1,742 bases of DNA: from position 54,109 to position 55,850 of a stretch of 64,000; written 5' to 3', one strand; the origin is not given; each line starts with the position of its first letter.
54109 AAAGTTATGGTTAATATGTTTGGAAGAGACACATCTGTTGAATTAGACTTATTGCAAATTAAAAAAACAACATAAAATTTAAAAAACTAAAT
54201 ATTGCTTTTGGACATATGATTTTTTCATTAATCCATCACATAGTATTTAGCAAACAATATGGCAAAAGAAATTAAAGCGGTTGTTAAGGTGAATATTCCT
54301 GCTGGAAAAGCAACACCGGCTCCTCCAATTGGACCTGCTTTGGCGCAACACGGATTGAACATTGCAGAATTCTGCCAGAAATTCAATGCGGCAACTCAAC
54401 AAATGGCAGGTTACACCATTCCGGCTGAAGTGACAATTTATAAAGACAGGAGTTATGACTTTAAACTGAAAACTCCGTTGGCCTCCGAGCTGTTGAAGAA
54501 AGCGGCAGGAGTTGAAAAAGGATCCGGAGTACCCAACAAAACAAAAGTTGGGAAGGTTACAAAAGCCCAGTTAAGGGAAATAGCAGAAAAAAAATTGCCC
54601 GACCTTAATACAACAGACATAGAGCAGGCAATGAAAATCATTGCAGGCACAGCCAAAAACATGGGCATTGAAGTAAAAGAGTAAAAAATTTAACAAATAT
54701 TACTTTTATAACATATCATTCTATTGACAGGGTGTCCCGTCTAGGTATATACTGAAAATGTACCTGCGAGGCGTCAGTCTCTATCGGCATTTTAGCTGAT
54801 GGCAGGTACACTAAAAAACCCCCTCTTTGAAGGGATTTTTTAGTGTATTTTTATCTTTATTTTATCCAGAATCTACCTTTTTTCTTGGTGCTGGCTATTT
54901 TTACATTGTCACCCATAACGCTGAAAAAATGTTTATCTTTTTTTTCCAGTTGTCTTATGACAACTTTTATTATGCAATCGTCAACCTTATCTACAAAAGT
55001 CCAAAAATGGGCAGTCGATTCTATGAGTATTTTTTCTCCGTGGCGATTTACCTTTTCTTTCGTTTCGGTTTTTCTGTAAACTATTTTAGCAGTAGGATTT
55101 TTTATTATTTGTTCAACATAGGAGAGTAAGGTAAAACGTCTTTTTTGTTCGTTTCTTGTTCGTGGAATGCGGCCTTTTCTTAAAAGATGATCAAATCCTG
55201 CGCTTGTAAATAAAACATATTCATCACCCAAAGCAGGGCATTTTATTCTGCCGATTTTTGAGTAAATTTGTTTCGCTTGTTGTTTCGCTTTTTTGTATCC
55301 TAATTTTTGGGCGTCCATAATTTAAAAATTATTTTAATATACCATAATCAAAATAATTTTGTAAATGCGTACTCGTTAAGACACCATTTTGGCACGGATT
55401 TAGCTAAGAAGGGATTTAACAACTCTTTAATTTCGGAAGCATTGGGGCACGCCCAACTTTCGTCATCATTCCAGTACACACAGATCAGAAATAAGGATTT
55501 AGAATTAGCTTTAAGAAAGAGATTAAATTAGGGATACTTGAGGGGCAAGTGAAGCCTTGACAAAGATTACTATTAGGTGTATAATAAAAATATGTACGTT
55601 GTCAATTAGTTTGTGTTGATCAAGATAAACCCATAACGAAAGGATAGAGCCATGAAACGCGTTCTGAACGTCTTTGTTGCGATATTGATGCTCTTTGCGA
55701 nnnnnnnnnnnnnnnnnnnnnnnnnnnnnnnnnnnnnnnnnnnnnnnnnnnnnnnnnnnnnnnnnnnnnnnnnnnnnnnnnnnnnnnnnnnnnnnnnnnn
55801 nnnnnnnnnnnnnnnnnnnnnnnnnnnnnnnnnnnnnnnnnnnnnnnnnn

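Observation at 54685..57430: Insert after rplK: integrase remnant plus a GC-rich B12-binding radical-SAM gene driven by a consensus promoter, replacing the expected rplA position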

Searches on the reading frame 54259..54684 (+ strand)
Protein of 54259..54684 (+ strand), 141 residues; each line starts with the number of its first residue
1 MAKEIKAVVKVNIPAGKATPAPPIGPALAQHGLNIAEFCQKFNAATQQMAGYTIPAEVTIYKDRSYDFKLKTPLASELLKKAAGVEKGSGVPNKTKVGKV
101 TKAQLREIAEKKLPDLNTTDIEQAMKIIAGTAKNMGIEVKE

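Call 17: find_related_loci(query=window:54259-54684:+, collection=genome_contigs, flank=8000)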
Query window:54259-54684:+ (141 aa) in genome_contigs; peptide patterns used: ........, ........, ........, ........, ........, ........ (x = any residue, [..] = any of these).
600 stretches matched a pattern (row limit reached: there are more); 571 encode a relative of the query (tblastn E <= 1e-3); the best 80 are kept; 80 distinct loci.
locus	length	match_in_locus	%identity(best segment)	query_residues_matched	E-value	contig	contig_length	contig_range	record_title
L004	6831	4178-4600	91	1-141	3e-83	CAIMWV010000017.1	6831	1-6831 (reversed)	MAG: Candidatus Staskawiczbacteria bacterium isolate AlinenSediments_bin-0833 genome assembly, contig: bin-0833:17/35, w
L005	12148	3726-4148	89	1-141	8e-82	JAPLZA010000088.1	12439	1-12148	MAG: Candidatus Staskawiczbacteria bacterium isolate LacPavin_0419_WC70L_MAG_36_7 LacPavin_0419_WC70L_scaffold_292270, w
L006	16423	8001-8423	87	1-141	1e-81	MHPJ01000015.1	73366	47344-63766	MAG: Candidatus Staskawiczbacteria bacterium RIFOXYB1_FULL_37_44 rifoxyb1_full_scaffold_382, whole genome shotgun sequen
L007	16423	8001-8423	87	1-141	2e-81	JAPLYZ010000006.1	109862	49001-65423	MAG: Candidatus Staskawiczbacteria bacterium isolate LacPavin_0920_WC70_MAG_39_33 LacPavin_0920_WC70_scaffold_328416, wh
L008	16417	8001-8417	87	1-139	2e-79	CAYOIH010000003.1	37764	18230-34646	MAG TPA_asm: uncultured Candidatus Saccharibacteria bacterium isolate SRP178699_co1_594 genome assembly, contig: NODE_10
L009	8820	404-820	85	1-139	3e-77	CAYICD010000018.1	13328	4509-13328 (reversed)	MAG TPA_asm: uncultured Candidatus Saccharibacteria bacterium isolate ERP119705_co18_662 genome assembly, contig: NODE_5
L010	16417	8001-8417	85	1-139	2e-77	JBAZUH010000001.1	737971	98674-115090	MAG: Candidatus Staskawiczbacteria bacterium isolate SO_2017_GW1_222 NODE_53_length_737971_cov_21.817232_OW334_2017, who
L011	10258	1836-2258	84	1-141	3e-75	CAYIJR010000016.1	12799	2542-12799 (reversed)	MAG TPA_asm: uncultured Candidatus Saccharibacteria bacterium isolate ERP119705_co24_179 genome assembly, contig: NODE_6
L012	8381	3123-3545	75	1-141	7e-72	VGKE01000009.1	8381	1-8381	MAG: Candidatus Nealsonbacteria bacterium isolate M_DeepCast_400m_m2_122 M_DeepCast_400m_m2_122_Ga0194112_10017271, whol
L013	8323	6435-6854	81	1-140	1e-71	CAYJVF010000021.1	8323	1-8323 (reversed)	MAG TPA_asm: uncultured Candidatus Saccharibacteria bacterium isolate ERP125453_co1_32 genome assembly, contig: NODE_105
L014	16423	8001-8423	72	1-141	5e-68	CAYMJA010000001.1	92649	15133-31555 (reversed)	MAG TPA_asm: uncultured Candidatus Saccharibacteria bacterium isolate SRP214966_co5_52 genome assembly, contig: NODE_64_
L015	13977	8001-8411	74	4-140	7e-68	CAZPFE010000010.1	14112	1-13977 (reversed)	MAG TPA_asm: uncultured Candidatus Saccharibacteria bacterium isolate SRP141559_co1_270 genome assembly, contig: NODE_23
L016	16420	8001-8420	71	1-140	3e-66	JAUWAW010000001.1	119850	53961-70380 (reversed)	MAG: Candidatus Nealsonbacteria bacterium isolate CSMAG_1304 CSMAG_1304_k141_1092358_length_119850_cov_13.9976, whole ge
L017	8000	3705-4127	74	1-141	4e-66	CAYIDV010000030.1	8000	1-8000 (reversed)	MAG TPA_asm: uncultured Candidatus Saccharibacteria bacterium isolate ERP119705_co1_218 genome assembly, contig: NODE_13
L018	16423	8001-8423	74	1-141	2e-65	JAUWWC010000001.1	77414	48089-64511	MAG: Candidatus Nealsonbacteria bacterium isolate CSMAG_2648 CSMAG_2648_k127_1551374_length_77414_cov_43.5803, whole gen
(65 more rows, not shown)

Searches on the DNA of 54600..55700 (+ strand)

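Call 9: search_rna_families(source=window, start=54600, end=55700, threshold=evalue, max_evalue=10)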
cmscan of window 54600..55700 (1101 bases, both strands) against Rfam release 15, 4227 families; matches with E-value up to 10: 16.
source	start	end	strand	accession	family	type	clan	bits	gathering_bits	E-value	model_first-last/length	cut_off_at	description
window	54955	55075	+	RF00616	LhrC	Gene; sRNA;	CL00114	22.5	110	1.1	1-111/111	no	Listeria LhrC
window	54789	54848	-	RF02351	psRNA14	Gene; sRNA;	-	22.2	60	0.57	1-84/84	no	Proteobacteria sRNA psRNA14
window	54808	54872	-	RF02495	ohsC_RNA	Gene; antitoxin;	-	21.1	50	2.1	1-77/77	no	Oppression of Hydrophobic ORF by sRNA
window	55174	55242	+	RF00538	snoCD11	Gene; snRNA; snoRNA; CD-box;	-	20.9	60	0.5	1-75/75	no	Small nucleolar RNA CD11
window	54809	54918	-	RF00506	Thr_leader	Cis-reg; leader;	-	19.4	55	0.75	1-118/118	no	Threonine operon leader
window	54810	54858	-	RF01859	Phe_leader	Cis-reg; leader;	-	19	55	2.8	1-125/125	no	Phenylalanine leader peptide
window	54786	54884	+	RF01770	rimP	Cis-reg; leader;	-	18.6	47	3.7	1-102/102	no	Gammaprotebacteria rimP leader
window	54806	54848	+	RF03940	MIR9563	Gene; miRNA;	-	18.3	90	2.1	1-127/127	no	MIR9563 microRNA precursor family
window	54810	54888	-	RF04178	BTnc005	Gene; sRNA;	-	17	174.8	0.35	1-205/205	no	Bacteroides sRNA BTnc005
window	55586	55647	-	RF02551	DapZ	Cis-reg;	-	16.8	56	5.7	1-78/78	no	ABC transporter regulator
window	54806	54849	-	RF04157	MIR9486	Gene; miRNA;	-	16.7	100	3.1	1-119/119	no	MIR9486 microRNA precursor family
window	54807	54851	+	RF00107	FinP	Gene;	CL00016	15.6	45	5.3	1-76/76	no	FinP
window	54810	54848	-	RF00125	IS128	Gene; sRNA;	-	15.5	80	2.3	160-198/209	no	IS128 RNA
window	54814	54908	-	RF01822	RsaJ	Gene; sRNA;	-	14.8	100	0.88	1-287/287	no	RNA Staph. aureus A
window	54813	54841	-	RF04223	MIR2619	Gene; miRNA;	-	14.7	113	1.4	1-202/202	no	MIR2619 microRNA precursor family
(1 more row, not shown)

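Call 70: build_rna_model(alignment_id=A8, structure=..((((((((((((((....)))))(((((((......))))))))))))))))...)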
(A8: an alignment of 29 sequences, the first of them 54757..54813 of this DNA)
Model R1 built from alignment A8 (29 sequences, 57 columns); structure: as given.
model positions 57; base pairs 21; branch points 1; effective number of sequences 2.74; information 0.977 bits per position. Calibrated on 0.2 Mb of random sequence (short: E-values are rough).
structure used (alignment columns):
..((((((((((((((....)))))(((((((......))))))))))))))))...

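Call 72: search_with_rna_model(model_id=R1, sources=[window, L095, L098, L101, L102, L103, L104, L105, L106, L107, L108, L109, L110, L111, L112, L113, L114, L115, L116, L117, L118, L119, L120, L121, L122, L123, L124, L125, L126, L127, L128, L129, L130, L131, L132, L133, L134, L135, L136, L137, L138, L139, L140, L141, L142, L143, L144, L145, L146, L147, L148, L149, L150, L151, L152, L153, L154, L155, L156, L157, L158, L159, L160, L161, L162, L163, L164, L165, L166, L167, L168, L169, L170, L171, L172, L173, L174, L175, L176, L177, L178, L179, L180], max_evalue=0.1, make_alignment=true)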
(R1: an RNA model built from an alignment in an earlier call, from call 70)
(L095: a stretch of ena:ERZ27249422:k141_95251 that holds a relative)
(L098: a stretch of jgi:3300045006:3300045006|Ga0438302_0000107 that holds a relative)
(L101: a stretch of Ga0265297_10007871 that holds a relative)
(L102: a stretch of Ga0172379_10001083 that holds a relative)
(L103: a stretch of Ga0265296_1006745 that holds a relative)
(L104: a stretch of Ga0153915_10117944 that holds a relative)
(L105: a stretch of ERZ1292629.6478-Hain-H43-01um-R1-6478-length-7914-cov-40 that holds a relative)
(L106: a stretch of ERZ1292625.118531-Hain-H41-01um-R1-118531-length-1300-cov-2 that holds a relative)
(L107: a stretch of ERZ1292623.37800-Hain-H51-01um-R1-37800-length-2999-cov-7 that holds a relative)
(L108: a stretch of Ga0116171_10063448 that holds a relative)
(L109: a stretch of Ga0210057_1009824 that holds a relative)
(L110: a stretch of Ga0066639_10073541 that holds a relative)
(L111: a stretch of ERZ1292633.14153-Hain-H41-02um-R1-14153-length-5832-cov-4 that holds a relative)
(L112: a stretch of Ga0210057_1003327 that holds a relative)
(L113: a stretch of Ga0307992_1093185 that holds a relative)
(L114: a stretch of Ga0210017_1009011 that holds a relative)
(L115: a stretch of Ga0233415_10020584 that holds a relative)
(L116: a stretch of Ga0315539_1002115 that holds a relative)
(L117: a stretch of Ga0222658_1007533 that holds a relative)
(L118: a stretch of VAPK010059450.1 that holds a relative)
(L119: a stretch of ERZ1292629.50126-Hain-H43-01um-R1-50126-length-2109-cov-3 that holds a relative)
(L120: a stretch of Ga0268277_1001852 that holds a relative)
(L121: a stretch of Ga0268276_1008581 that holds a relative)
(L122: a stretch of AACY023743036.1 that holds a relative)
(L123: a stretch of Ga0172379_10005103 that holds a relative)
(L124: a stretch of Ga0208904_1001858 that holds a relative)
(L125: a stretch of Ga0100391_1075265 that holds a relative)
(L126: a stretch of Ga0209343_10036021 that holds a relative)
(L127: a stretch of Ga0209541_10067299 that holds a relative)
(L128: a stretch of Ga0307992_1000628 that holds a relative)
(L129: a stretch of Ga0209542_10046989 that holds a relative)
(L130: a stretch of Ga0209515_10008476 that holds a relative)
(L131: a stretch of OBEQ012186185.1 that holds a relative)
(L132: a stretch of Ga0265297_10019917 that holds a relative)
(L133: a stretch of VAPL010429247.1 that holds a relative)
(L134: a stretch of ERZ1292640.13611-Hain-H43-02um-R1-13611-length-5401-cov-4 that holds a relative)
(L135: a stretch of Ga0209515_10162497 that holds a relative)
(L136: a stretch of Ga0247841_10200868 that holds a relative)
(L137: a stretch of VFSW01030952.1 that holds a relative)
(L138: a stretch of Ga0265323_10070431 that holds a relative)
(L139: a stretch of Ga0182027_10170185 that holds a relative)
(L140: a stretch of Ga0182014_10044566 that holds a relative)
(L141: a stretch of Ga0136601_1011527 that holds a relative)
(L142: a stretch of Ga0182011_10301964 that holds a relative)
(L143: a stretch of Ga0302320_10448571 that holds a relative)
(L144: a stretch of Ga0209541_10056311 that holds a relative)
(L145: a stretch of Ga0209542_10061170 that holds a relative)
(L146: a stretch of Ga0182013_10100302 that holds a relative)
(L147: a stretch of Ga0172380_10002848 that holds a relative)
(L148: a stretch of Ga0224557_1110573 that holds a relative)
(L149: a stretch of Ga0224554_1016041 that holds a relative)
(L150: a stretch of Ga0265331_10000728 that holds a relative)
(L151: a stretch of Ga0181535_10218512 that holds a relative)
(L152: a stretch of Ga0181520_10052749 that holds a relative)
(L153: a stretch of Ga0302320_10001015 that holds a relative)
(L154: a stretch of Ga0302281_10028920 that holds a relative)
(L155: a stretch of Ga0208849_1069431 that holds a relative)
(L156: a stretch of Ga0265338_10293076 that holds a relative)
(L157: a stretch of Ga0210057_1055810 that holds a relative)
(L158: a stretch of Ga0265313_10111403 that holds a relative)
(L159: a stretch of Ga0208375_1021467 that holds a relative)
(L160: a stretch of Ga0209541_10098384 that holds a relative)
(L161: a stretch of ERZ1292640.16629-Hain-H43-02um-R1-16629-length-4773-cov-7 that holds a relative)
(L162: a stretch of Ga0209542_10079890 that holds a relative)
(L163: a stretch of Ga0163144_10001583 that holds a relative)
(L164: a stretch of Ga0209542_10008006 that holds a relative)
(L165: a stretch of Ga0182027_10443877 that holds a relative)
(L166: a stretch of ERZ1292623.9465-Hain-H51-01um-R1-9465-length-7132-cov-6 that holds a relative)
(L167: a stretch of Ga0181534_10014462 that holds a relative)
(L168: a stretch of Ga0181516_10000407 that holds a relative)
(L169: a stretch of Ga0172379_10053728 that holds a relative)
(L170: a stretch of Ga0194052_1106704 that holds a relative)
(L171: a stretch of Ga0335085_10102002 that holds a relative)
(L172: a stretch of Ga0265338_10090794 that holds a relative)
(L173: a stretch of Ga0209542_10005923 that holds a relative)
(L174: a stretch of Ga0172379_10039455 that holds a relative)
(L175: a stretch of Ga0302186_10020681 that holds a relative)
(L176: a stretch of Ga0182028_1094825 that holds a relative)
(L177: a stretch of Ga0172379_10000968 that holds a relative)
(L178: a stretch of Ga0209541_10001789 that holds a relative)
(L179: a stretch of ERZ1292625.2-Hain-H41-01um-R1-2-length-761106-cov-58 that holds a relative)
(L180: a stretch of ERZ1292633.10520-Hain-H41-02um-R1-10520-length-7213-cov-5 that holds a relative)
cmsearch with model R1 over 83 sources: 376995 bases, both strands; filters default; matches with E-value up to 0.1: 79.
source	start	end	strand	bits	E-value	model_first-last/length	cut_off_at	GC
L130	704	760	-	84.4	2.8e-23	1-57/57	no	0.56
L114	882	938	-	83.6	4.9e-23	1-57/57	no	0.49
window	54757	54813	+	83.4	5.6e-23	1-57/57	no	0.49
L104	1984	2040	-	83.4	5.6e-23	1-57/57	no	0.49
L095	6503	6559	-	82.3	1.3e-22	1-57/57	no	0.51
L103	3503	3559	-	82.3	1.3e-22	1-57/57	no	0.51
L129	3474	3530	-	82.1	1.5e-22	1-57/57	no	0.58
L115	1563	1619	-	82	1.6e-22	1-57/57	no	0.51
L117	1873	1929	-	81.9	1.8e-22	1-57/57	no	0.46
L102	3477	3533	-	81.7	1.9e-22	1-57/57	no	0.51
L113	963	1019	-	81.6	2.1e-22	1-57/57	no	0.51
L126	871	927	-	81.4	2.4e-22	1-57/57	no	0.53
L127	1300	1356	-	81.4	2.4e-22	1-57/57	no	0.53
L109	3287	3343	-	81.4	2.5e-22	1-57/57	no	0.51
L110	1178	1234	-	81.4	2.5e-22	1-57/57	no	0.51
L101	3491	3547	-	81.3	2.6e-22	1-57/57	no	0.47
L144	3020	3076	-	81.1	3e-22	1-57/57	no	0.47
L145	1017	1073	-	81.1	3e-22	1-57/57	no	0.47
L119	1227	1283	-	80.9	3.6e-22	1-57/57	no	0.56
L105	2107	2163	-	80.4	5.1e-22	1-57/57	no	0.47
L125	680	736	-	79.9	7.1e-22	1-57/57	no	0.51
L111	3142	3198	-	79.9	7.2e-22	1-57/57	no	0.6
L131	1227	1283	-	79.7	8.2e-22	1-57/57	no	0.56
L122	965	1021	-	79.4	1.1e-21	1-57/57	no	0.6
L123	3467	3523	-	79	1.4e-21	1-57/57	no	0.53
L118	3475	3531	-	78.6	1.9e-21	1-57/57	no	0.6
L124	3480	3536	-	78.3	2.4e-21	1-57/57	no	0.51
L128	631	687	-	78.3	2.4e-21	1-57/57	no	0.51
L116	3461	3517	-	78.1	2.7e-21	1-57/57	no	0.47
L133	2529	2585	-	77.8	3.4e-21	1-57/57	no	0.49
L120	647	702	-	77.1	5.6e-21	1-57/57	no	0.5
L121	3320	3375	-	77.1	5.6e-21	1-57/57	no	0.5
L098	6487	6542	-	76.8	7.1e-21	1-57/57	no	0.55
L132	349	404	-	76.5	8.5e-21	1-57/57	no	0.54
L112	3472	3527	-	75.7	1.5e-20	1-57/57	no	0.48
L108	1062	1117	-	72.6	1.5e-19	1-57/57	no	0.52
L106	554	618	-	68.5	2.9e-18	1-57/57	no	0.54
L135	677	733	-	65.4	2.9e-17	1-57/57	no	0.47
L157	1419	1475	-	63.9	8.7e-17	1-57/57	no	0.44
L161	1285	1341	-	63.6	1.1e-16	1-57/57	no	0.49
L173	1306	1362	-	62.5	2.3e-16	1-57/57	no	0.51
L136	495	551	-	60.3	1.2e-15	1-57/57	no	0.47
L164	3394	3450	-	59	3e-15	1-57/57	no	0.51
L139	1960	2013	-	58.3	5e-15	1-57/57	no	0.57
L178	3402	3458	-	57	1.3e-14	1-57/57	no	0.49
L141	635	691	-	52.2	4.2e-13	1-57/57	no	0.51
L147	2833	2889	-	48.5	6.3e-12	1-57/57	no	0.51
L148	925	981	-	42.4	5.3e-10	1-57/57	no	0.54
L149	1461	1517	-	42.4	5.3e-10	1-57/57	no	0.54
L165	498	552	-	41.5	1e-09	1-57/57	no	0.64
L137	1393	1448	-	40.6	2e-09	1-57/57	no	0.61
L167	2808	2877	-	39.6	4.1e-09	1-57/57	no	0.41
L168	3392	3461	-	39.6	4.1e-09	1-57/57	no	0.41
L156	606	666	-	37.1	2.7e-08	1-57/57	no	0.61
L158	356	416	-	37.1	2.7e-08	1-57/57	no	0.61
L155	489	559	-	34.6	1.5e-07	1-57/57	no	0.48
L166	1128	1191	-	31.8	1.2e-06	1-57/57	no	0.53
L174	3363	3433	-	31.3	1.7e-06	1-57/57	no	0.44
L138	1015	1093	-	28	2e-05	1-57/57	no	0.49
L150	3370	3439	-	27.9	2e-05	1-57/57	no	0.56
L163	3368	3438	-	27.5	2.7e-05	1-57/57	no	0.41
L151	599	669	-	23.7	0.00043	1-57/57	no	0.52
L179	3350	3420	-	22.7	0.00095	1-57/57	no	0.54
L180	3261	3331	-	22.7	0.00095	1-57/57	no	0.54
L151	744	811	-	21.7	0.0019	1-57/57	no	0.49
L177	3373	3444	-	21.4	0.0025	1-57/57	no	0.38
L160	986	1052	-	20.5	0.0045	1-57/57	no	0.49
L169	471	539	-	19.2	0.012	1-57/57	no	0.43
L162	2138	2207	-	18.5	0.02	1-57/57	no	0.46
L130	705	761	+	18.5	0.02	1-57/57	no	0.56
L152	392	462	-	18.1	0.026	1-57/57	no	0.54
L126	872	928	+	18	0.028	1-57/57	no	0.53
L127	1301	1357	+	18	0.028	1-57/57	no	0.53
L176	1978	1997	-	17.9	0.031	26-45/57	no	0.35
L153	3559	3626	-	17.7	0.035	1-57/57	no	0.49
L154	2184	2251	-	17.7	0.035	1-57/57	no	0.49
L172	1572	1639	-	17.1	0.056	1-57/57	no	0.51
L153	3420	3476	-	16.3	0.098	7-50/57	no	0.61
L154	2045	2101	-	16.3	0.098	7-50/57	no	0.61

Alignment A9: 79 matches aligned to the model, 121 columns, each read 5' to 3' on its own strand. Consensus structure (alignment columns), stored with it:
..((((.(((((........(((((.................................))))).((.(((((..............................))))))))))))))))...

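Call 103: search_with_rna_model(model_id=R1, sources=[L002, L003, L004, L005, L006, L007, L008, L009, L010, L011, L012, L013, L014, L015, L016, L017, L018, L019, L020, L021, L022, L023, L024, L025, L026, L027, L028, L029, L030, L031, L032, L033, L034, L035, L036, L037, L038, L039, L040, L041, L042, L043, L044, L045, L046, L047, L048, L049, L050, L051, L052, L053, L054, L055, L056, L057, L058, L059, L060, L061, L062, L063, L064, L065, L066, L067, L068, L069, L070, L071, L072, L073, L074, L075, L076, L077, L078, L079, L080, L081, L082, L083, L084, L086, L087, L088, L089, L091, L092, L093, L094], max_evalue=0.1)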
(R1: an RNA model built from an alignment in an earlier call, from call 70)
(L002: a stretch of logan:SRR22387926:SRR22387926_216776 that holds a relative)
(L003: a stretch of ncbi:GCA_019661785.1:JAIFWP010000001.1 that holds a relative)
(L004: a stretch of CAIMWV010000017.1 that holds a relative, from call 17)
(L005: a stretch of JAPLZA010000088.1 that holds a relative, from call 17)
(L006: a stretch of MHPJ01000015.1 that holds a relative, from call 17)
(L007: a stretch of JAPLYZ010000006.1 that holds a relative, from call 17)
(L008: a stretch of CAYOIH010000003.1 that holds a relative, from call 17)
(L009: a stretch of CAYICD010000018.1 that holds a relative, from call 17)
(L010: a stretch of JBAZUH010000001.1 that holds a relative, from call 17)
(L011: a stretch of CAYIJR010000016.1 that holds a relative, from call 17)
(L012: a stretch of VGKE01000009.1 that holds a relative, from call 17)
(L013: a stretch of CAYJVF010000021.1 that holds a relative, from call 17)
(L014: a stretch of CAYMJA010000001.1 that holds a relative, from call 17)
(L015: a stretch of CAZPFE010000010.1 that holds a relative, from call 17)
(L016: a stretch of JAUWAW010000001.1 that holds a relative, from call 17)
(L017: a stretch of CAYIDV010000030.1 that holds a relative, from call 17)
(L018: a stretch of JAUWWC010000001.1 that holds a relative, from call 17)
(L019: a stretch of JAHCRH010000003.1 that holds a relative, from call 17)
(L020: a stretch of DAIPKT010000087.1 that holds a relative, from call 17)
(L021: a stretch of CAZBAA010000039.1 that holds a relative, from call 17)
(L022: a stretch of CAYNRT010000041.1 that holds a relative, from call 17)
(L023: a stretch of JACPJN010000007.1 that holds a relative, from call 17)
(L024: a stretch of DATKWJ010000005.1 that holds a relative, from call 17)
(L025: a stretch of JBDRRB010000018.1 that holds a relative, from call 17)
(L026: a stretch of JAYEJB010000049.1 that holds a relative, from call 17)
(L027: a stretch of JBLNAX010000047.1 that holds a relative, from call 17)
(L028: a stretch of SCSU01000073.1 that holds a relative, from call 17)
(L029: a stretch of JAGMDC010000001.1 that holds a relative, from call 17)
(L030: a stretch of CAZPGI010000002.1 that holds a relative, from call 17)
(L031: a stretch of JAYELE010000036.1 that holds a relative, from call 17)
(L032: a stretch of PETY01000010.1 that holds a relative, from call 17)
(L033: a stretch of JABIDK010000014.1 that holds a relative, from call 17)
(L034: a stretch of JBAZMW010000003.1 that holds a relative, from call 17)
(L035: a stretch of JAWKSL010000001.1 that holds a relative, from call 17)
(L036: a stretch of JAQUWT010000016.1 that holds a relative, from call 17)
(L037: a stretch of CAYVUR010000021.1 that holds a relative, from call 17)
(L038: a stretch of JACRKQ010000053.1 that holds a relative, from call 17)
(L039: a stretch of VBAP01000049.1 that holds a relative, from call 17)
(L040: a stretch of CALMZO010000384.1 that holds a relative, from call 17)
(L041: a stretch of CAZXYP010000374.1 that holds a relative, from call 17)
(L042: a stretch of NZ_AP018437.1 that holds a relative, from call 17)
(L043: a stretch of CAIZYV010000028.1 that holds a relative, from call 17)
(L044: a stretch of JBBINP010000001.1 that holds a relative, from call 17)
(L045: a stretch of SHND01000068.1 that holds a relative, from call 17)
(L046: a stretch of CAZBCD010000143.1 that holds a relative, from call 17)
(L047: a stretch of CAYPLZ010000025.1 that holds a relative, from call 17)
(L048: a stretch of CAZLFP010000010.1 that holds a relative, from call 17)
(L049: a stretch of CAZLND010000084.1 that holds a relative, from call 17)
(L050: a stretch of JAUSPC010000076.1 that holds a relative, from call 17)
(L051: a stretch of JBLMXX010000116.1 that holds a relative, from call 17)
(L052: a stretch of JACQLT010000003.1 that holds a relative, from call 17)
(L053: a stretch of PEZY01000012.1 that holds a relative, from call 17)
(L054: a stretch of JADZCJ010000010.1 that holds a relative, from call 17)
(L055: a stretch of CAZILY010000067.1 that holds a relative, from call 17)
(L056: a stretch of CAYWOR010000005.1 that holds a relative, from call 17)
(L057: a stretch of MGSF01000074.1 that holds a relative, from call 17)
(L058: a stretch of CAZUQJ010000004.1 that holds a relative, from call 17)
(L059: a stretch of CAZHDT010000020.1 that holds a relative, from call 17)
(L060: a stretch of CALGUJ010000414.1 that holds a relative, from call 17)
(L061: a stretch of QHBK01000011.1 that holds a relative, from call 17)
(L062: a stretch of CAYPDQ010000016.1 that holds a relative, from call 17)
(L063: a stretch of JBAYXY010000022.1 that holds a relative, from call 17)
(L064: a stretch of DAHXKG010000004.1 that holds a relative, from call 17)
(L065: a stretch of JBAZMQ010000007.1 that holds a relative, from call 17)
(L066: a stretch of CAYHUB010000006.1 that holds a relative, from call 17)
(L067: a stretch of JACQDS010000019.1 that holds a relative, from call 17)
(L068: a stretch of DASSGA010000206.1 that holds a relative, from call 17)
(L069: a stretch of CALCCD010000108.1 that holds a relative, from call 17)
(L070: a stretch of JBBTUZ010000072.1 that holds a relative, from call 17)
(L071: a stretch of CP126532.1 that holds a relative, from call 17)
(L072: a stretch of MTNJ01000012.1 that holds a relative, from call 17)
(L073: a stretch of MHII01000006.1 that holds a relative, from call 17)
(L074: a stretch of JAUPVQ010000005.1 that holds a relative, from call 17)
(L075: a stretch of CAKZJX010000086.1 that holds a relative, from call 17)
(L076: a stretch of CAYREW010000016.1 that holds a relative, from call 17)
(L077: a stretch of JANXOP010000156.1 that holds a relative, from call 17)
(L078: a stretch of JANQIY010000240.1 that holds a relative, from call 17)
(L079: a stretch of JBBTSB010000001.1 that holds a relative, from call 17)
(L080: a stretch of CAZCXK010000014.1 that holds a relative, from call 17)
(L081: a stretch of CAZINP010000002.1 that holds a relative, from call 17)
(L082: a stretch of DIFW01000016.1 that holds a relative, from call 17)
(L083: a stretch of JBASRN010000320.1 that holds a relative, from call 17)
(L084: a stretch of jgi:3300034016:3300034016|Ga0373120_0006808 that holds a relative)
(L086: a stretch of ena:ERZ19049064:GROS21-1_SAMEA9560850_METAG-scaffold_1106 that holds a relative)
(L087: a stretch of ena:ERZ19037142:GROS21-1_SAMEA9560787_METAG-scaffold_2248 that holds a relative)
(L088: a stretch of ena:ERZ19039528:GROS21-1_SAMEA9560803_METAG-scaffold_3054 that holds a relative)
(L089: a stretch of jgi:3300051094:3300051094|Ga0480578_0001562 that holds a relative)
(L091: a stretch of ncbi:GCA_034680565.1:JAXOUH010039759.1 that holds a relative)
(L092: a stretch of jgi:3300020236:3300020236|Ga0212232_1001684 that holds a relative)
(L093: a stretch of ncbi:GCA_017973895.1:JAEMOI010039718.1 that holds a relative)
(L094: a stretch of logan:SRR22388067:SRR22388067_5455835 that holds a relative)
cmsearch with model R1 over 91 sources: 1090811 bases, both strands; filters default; matches with E-value up to 0.1: 0.
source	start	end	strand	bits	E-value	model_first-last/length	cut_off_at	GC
